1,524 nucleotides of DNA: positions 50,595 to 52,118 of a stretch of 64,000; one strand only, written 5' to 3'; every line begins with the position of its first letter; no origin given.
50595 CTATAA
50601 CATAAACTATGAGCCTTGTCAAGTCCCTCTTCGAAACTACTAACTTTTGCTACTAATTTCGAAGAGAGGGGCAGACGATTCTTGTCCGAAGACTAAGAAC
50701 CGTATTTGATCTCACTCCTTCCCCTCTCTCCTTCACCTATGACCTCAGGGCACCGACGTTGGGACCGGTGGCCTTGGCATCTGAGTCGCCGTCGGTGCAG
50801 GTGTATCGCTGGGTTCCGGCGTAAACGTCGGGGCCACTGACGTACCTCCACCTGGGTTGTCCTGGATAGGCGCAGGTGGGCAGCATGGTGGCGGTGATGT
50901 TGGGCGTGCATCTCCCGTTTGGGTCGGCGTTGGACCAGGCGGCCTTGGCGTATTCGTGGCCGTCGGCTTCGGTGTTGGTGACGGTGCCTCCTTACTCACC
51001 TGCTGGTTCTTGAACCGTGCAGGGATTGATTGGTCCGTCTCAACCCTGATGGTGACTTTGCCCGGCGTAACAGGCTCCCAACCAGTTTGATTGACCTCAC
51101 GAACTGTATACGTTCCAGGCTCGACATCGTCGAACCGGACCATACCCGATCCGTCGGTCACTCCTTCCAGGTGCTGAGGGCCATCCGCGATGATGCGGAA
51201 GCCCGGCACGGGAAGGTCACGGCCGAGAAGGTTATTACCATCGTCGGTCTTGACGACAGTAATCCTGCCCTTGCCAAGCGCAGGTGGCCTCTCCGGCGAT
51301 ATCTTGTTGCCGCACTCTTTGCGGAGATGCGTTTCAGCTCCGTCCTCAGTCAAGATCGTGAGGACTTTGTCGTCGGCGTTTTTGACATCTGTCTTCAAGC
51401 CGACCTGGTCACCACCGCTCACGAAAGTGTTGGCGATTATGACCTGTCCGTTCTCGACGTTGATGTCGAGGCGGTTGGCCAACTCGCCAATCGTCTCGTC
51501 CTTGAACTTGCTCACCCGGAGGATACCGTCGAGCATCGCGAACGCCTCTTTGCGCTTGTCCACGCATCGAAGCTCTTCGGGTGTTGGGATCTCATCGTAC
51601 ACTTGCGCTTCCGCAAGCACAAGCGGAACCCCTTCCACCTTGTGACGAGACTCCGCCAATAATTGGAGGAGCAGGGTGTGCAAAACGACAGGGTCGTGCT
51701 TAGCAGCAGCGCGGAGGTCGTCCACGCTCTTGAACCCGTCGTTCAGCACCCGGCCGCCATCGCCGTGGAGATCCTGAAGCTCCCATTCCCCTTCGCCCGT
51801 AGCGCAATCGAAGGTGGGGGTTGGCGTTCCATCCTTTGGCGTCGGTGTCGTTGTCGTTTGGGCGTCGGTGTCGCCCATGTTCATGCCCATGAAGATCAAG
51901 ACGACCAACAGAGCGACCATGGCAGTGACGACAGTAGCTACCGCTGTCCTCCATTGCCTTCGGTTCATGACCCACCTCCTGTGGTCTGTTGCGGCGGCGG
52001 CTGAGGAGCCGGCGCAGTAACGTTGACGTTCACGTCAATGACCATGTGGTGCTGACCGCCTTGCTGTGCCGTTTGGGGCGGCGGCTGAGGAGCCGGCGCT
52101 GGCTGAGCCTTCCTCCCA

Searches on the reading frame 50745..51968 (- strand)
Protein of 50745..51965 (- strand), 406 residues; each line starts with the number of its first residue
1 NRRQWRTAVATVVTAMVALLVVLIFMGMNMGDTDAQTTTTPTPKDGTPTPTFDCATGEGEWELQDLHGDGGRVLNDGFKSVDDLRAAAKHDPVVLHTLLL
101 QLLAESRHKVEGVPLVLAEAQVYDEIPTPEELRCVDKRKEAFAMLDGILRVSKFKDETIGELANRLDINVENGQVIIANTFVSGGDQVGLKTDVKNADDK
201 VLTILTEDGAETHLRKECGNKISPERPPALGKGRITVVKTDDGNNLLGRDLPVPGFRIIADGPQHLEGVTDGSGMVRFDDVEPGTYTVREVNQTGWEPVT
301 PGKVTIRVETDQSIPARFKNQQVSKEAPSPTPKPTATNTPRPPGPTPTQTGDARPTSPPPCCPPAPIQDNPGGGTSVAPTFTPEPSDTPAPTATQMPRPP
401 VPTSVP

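Call 27: find_related_loci(query=window:50745-51965:-, collection=viral_contigs, flank=8000)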
Query window:50745-51965:- (406 aa) in viral_contigs; peptide patterns used: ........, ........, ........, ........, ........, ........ (x = any residue, [..] = any of these).
5 stretches matched a pattern, but none encodes a relative of the query by tblastn (E <= 1e-3).
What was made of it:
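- Tried and rejected: A viral-contig scan, run only with the island-1 407-aa protein, confirmed no relative (call 27).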

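Call 90: search_protein_families(library=pfam, proteins=[window:50748-51968:-], max_evalue=0.01)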
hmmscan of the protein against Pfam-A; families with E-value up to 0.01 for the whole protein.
window:50748-51968:- (407 aa): 2 families
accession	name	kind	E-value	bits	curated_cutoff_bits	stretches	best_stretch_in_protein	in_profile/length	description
PF13620.12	CarboxypepD_reg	-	5.1e-05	24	32.3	1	253-314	13-76/82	Carboxypeptidase regulatory-like domain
PF17802.7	SpaA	-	9.2e-05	23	23.1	1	256-320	20-88/91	Prealbumin-like fold domain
